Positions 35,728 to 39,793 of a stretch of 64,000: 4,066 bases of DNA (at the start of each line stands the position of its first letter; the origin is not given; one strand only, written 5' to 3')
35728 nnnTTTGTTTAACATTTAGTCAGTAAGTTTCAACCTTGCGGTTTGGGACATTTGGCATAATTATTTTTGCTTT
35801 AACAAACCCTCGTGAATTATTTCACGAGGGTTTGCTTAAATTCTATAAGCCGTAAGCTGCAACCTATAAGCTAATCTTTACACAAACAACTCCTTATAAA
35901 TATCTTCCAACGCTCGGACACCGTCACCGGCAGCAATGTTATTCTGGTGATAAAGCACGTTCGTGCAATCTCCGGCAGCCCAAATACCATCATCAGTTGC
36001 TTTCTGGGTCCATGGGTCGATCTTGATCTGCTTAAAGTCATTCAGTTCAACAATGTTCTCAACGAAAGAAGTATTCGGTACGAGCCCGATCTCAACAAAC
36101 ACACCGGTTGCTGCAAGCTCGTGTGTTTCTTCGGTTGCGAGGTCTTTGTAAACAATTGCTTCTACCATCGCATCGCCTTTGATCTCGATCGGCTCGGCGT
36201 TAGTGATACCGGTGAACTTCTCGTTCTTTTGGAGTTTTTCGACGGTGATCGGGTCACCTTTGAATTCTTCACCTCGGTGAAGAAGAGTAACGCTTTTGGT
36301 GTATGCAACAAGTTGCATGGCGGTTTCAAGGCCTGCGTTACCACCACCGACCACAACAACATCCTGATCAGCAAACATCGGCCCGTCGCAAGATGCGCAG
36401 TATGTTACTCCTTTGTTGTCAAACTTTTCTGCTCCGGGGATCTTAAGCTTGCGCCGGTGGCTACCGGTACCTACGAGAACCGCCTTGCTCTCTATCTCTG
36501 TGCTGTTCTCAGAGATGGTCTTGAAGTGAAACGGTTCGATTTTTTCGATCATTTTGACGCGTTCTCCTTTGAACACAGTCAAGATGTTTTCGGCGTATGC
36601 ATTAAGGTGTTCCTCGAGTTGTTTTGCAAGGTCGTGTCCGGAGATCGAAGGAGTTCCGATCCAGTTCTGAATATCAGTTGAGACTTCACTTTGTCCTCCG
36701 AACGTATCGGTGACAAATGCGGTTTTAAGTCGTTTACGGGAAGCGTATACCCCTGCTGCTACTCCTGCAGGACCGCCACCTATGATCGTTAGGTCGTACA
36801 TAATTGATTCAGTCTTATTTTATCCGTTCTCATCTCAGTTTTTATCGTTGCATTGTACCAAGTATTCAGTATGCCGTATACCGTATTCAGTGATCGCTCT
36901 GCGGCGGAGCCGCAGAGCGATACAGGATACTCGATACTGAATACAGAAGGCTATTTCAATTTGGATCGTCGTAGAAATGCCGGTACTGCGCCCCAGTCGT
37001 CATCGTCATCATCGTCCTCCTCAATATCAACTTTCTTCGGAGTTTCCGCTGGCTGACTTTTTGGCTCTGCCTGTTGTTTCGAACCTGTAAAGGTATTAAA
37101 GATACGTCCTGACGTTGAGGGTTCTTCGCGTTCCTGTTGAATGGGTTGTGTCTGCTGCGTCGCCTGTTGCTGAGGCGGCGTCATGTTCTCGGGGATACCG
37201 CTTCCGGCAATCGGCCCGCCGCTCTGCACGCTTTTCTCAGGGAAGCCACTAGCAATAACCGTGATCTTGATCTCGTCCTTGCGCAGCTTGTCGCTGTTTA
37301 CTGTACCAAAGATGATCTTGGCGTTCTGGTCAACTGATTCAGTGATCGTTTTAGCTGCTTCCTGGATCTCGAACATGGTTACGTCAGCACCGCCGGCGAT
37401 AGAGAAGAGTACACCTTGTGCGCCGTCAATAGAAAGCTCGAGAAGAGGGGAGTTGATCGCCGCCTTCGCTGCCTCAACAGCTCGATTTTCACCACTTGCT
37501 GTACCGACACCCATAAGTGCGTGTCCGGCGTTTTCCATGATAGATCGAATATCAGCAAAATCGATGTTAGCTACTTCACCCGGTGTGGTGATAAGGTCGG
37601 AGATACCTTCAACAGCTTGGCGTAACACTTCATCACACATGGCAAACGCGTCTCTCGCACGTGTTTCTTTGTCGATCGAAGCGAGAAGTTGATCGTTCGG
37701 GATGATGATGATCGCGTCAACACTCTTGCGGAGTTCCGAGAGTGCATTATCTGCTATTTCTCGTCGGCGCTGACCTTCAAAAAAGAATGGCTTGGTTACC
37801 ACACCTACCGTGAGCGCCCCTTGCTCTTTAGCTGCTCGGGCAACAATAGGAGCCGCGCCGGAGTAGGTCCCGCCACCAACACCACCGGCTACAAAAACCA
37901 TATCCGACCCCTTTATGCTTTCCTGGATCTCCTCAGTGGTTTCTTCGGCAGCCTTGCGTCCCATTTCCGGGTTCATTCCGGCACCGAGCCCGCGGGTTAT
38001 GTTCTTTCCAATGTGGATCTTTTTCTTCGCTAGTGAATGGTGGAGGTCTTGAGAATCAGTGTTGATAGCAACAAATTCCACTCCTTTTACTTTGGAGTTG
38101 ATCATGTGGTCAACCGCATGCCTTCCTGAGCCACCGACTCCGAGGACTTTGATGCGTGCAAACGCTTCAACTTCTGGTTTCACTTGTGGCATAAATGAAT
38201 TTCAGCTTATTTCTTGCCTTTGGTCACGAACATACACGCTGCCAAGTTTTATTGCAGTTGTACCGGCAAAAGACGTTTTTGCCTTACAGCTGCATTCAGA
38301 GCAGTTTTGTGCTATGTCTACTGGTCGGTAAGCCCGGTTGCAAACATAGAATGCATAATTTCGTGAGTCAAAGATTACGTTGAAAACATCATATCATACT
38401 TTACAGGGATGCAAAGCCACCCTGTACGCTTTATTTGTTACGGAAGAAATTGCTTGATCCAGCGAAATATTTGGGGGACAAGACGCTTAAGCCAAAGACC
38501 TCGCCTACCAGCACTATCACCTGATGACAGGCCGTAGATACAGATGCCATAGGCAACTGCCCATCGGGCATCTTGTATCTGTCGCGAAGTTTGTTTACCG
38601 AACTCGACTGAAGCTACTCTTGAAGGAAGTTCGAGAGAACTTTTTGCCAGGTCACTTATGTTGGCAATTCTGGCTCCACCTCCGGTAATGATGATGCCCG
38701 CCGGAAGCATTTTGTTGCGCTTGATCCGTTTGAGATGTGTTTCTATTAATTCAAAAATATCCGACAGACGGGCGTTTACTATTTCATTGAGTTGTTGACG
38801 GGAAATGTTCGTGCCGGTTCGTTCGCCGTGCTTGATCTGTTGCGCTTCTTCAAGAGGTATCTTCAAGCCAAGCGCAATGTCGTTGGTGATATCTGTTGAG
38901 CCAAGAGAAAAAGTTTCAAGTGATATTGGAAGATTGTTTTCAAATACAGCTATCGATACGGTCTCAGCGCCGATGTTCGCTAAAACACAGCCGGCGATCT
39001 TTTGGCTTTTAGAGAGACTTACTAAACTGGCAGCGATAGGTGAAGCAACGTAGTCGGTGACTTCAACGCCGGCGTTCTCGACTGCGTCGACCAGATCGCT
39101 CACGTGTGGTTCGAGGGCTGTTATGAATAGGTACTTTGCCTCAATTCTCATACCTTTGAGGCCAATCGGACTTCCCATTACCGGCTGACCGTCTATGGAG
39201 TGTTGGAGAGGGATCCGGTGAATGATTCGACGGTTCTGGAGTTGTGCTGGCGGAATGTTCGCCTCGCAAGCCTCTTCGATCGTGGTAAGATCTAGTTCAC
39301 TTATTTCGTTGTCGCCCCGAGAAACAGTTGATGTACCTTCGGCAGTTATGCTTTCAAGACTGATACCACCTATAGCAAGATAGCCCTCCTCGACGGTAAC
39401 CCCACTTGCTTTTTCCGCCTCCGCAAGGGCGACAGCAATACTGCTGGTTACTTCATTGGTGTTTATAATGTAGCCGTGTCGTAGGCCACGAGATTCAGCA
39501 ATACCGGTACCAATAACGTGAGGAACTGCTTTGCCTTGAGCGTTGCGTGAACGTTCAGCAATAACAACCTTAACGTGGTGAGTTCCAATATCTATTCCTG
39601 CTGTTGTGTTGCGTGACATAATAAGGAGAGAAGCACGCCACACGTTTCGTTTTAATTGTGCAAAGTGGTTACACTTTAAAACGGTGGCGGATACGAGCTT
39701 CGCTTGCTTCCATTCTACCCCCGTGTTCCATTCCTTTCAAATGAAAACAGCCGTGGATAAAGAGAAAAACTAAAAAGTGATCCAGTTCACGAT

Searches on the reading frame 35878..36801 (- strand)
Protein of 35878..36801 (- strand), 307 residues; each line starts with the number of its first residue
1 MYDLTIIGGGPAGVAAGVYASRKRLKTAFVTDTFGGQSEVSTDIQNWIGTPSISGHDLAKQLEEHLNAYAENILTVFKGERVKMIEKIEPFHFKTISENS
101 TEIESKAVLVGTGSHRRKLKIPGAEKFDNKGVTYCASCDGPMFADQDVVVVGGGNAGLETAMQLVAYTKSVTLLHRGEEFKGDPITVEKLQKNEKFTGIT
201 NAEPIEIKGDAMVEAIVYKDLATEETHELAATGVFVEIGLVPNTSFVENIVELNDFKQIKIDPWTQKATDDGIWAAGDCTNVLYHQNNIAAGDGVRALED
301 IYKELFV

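Call 7: search_protein_families(library=pfam, proteins=[window:35878-36801:-], max_evalue=0.001)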
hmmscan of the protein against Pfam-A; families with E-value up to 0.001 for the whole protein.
window:35878-36801:- (307 aa): 13 families
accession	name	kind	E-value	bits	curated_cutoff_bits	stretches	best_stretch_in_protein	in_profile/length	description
PF07992.20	Pyr_redox_2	-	2.8e-43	148.8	26.1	1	2-285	1-282/291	Pyridine nucleotide-disulphide oxidoreductase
PF13738.12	Pyr_redox_3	-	4.1e-24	85.8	30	1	6-277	2-305/305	Pyridine nucleotide-disulphide oxidoreductase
PF00070.33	Pyr_redox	-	1.1e-10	42.3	22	1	148-219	2-80/82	Pyridine nucleotide-disulphide oxidoreductase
PF00890.30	FAD_binding_2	-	3.7e-10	40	20.4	0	147-182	1-36/414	FAD binding domain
PF12831.13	FAD_oxidored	-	1.1e-08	35.2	27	1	3-55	1-59/416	FAD dependent oxidoreductase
PF03486.20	HI0933_like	-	1.1e-07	32.1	50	0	147-179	2-34/244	HI0933-like protein Rossmann domain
PF01134.28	GIDA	-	1.5e-07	31.2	22.1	0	147-175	1-30/391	Glucose inhibited division protein A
PF01266.30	DAO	-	3.9e-07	30.4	27.9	1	147-180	1-34/353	FAD dependent oxidoreductase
PF01946.23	Thi4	-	1.2e-05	25.1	26.2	0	142-166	14-38/235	Thi4 family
PF05834.18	Lycopene_cycl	-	4.5e-05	23.1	23.4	0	147-178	1-34/380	Lycopene cyclase protein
PF13450.12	NAD_binding_8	-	5.4e-05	23.8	21.9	0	150-179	1-30/68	NAD(P)-binding Rossmann-like domain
PF01494.25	FAD_binding_3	-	0.00033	20.4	22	0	146-180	2-36/349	FAD binding domain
PF16912.11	Glu_dehyd_C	-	0.00066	19.7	34.9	0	144-254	30-145/211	Glucose dehydrogenase C-terminus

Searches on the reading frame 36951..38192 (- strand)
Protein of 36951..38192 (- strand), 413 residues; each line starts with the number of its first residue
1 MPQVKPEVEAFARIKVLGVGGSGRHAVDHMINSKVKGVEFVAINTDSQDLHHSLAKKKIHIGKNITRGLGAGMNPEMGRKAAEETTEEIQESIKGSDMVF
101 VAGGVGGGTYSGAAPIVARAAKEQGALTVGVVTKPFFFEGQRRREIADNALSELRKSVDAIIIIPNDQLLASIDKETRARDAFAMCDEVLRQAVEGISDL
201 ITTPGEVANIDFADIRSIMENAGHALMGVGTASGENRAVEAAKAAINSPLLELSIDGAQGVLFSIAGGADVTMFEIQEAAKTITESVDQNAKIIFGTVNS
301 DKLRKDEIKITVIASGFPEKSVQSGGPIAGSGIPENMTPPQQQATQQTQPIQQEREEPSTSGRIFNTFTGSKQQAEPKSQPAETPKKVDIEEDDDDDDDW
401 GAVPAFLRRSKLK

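Call 7: search_protein_families(library=pfam, proteins=[window:36951-38192:-], max_evalue=0.001)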
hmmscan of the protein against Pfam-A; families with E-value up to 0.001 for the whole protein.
window:36951-38192:- (413 aa): 2 families
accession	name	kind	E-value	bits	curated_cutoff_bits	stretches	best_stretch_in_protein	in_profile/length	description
PF00091.31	Tubulin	-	6.3e-45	154.2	33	1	13-173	1-189/190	Tubulin/FtsZ family, GTPase domain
PF12327.13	FtsZ_C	-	2.1e-31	108.5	27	1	223-317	1-94/95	FtsZ family, C-terminal domain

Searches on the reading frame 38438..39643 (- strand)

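Call 7: search_protein_families(library=pfam, proteins=[window:38438-39643:-], max_evalue=0.001)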
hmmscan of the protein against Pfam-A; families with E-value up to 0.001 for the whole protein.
window:38438-39643:- (401 aa): 4 families
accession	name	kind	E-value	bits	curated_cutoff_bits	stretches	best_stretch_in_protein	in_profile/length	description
PF14450.12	FtsA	-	1.2e-23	84.3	31.8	2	220-366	1-127/127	Cell division protein FtsA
PF02491.25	SHS2_FTSA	-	3.7e-11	43.7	25.4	1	95-175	3-79/79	SHS2 domain inserted in FTSA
PF11104.14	PilM_2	-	4.4e-11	42.7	27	1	178-357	135-318/340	Type IV pilus assembly protein PilM;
PF06723.19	MreB_Mbl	-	0.00016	21.1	27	1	273-345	230-305/327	MreB/Mbl protein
